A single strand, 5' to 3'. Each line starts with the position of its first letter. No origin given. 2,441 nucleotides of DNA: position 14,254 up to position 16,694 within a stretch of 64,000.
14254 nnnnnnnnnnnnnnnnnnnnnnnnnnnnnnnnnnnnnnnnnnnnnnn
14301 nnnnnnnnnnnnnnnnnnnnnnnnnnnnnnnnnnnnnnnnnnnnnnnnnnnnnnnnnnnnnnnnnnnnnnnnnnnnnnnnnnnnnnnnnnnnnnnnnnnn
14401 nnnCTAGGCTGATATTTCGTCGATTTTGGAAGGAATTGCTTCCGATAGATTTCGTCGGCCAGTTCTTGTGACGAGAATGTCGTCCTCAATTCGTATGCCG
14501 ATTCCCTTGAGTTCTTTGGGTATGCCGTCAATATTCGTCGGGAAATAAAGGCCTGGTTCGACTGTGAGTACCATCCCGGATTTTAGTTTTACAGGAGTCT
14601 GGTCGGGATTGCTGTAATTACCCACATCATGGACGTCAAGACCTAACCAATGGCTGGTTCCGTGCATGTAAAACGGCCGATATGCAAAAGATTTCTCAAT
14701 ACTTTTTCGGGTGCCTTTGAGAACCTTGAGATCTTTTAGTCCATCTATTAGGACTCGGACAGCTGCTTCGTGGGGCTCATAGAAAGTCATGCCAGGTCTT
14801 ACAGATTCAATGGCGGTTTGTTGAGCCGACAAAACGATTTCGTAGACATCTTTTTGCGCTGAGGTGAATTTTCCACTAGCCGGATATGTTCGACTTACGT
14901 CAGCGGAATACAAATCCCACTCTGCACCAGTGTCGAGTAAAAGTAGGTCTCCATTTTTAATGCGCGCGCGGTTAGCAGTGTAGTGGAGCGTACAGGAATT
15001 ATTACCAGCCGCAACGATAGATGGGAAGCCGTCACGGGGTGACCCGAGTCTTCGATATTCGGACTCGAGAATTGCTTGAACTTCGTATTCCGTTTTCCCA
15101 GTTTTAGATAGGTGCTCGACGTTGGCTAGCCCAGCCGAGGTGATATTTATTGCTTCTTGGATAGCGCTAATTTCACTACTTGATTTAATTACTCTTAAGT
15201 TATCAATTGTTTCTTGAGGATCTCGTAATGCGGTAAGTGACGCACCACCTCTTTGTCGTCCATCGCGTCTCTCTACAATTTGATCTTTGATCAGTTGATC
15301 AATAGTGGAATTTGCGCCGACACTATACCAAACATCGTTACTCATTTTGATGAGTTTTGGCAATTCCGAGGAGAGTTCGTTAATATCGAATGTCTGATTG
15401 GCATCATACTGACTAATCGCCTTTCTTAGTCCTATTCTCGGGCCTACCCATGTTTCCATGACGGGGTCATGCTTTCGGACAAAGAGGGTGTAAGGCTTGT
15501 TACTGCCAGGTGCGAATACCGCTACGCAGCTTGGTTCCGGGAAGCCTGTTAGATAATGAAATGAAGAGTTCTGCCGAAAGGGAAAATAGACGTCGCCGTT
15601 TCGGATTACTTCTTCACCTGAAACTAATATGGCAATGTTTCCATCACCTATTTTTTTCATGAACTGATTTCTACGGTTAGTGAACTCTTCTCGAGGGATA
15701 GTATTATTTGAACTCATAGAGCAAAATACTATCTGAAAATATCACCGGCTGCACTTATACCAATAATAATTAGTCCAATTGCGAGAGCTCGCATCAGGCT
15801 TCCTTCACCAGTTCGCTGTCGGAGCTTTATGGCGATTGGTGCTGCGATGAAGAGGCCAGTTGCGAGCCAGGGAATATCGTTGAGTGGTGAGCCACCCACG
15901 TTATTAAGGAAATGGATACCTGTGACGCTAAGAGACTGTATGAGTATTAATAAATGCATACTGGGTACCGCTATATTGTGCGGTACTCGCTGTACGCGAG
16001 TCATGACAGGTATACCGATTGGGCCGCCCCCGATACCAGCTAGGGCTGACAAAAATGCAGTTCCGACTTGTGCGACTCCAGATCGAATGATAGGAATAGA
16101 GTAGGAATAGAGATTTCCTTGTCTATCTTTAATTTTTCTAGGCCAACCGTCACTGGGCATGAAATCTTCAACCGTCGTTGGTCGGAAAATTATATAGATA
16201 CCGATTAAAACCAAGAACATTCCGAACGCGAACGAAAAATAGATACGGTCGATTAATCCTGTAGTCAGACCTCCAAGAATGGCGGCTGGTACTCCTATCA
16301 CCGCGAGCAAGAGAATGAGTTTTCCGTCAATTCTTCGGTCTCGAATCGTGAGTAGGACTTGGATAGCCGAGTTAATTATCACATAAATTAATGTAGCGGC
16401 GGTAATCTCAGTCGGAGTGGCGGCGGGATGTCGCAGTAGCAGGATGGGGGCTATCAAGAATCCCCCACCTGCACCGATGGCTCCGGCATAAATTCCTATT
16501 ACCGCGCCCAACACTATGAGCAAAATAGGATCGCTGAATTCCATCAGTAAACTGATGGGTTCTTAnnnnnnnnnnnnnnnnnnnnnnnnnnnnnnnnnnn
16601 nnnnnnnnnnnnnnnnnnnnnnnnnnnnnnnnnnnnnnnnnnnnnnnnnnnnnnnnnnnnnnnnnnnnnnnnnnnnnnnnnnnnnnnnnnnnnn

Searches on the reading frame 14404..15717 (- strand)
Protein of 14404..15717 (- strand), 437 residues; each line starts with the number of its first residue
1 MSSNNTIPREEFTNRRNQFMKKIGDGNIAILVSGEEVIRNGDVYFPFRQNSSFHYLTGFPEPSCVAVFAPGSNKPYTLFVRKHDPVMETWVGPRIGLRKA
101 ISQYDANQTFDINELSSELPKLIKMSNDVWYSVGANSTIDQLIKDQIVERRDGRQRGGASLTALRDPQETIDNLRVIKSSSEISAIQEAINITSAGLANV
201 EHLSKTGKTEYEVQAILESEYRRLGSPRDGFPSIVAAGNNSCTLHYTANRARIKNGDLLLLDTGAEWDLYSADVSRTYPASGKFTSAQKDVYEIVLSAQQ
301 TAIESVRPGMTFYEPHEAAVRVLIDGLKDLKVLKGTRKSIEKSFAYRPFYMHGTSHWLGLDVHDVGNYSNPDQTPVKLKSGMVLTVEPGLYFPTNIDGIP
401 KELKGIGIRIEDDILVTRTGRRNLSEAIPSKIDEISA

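Call 5: search_protein_families(library=pfam, proteins=[window:14404-15717:-])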
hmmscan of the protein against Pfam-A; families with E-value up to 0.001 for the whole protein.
window:14404-15717:- (437 aa): 2 families
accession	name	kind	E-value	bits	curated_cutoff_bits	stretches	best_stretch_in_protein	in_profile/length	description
PF00557.29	Peptidase_M24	-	2.5e-60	204.2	23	1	185-417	2-207/208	Metallopeptidase family M24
PF05195.22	AMP_N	-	4.5e-34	117.2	24.6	1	12-129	1-120/121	Aminopeptidase P, N-terminal domain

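Call 6: search_protein_families(library=ncbifam, proteins=[window:14404-15717:-])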
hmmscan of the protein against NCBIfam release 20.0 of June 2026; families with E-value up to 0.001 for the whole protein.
window:14404-15717:- (437 aa): 11 families
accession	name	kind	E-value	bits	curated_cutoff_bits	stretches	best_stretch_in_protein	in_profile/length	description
NF008131.0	PRK10879.1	equivalog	2.4e-106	356.1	465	1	9-437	3-430/438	Xaa-Pro aminopeptidase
NF040821.1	dipep_PepQ_Arch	equivalog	1.5e-41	142.6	630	1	161-425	106-339/346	Xaa-Pro dipeptidase PepQ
NF007310.0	PRK09795.1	equivalog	3.4e-37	128.1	393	1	169-424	119-348/361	aminopeptidase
NF010133.0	PRK13607.1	equivalog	7.5e-35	120.6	339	1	30-426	32-438/443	Xaa-Pro dipeptidase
TIGR00500.1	met_pdase_I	equivalog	2.9e-16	59.7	171.35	1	177-389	3-202/247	type I methionyl aminopeptidase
NF038259.1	ectoine_DoeA_2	exception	3.1e-11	42.6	575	1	164-326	140-300/386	ectoine hydrolase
NF011720.0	PRK15173.1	subfamily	1.9e-10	40.3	420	1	169-424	107-332/343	peptidase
NF011173.0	PRK14575.1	equivalog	3e-10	39.6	850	1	168-424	169-395/406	putative peptidase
NF008970.0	PRK12318.1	equivalog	6.6e-09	35.4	267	1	176-318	42-190/291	methionyl aminopeptidase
NF011174.0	PRK14576.1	subfamily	1e-08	34.5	487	1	166-389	166-369/405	putative endopeptidase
TIGR00501.1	met_pdase_II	equivalog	3.3e-07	30.2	222.65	1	200-323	22-141/295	type II methionyl aminopeptidase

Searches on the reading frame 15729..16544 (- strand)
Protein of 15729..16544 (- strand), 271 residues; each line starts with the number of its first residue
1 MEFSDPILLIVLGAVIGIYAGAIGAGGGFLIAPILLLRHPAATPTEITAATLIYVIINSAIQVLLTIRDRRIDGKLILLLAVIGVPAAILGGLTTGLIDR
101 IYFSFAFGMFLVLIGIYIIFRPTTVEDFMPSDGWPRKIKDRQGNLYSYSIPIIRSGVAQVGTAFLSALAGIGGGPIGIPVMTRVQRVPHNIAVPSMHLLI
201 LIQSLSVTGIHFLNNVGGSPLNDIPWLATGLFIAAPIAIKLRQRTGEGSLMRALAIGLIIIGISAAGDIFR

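Call 5: search_protein_families(library=pfam, proteins=[window:15729-16544:-])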
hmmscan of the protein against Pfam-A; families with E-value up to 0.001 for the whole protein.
window:15729-16544:- (271 aa): 1 family
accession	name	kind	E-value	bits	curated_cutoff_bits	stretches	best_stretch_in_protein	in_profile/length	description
PF01925.25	TauE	-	9.1e-33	114.3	32.6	1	9-264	1-236/237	Sulfite exporter TauE/SafE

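Call 6: search_protein_families(library=ncbifam, proteins=[window:15729-16544:-])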
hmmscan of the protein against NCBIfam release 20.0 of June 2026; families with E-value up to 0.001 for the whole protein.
window:15729-16544:- (271 aa): 0 families
